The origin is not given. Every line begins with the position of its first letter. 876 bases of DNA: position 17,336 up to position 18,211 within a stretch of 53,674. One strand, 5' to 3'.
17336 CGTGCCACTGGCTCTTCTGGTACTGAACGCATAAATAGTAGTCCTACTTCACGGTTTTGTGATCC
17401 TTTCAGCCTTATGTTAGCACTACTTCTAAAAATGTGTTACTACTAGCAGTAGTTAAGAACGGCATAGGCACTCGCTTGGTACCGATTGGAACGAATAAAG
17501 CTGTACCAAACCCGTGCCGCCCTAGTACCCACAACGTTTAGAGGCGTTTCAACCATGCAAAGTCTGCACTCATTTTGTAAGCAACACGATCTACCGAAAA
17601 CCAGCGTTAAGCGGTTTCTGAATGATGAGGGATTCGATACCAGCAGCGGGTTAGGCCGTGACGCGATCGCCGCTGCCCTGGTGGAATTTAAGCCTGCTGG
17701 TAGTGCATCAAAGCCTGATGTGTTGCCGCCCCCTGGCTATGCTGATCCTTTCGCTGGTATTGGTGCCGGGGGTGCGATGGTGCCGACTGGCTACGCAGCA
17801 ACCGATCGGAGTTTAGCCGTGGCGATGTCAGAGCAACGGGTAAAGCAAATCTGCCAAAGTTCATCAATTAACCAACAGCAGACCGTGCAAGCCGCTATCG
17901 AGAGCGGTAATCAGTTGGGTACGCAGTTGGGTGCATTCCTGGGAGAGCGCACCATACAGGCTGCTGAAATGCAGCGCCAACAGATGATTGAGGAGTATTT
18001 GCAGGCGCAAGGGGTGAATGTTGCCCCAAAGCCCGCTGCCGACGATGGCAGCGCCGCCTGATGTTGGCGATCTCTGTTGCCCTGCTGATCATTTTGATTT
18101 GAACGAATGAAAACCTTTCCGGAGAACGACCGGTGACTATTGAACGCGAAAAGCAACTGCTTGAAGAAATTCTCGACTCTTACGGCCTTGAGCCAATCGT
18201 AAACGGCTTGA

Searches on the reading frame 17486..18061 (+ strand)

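Call 30: search_protein_families(library=pfam, proteins=[window:17486-18061:+], max_evalue=0.01)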
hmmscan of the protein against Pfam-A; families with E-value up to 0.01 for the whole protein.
window:17486-18061:+ (191 aa): 1 family
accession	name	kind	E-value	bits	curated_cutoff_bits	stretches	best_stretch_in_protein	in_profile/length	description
PF18953.6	SAP_new25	-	0.0054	16.8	26.3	0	25-47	11-33/51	SAP domain-containing new25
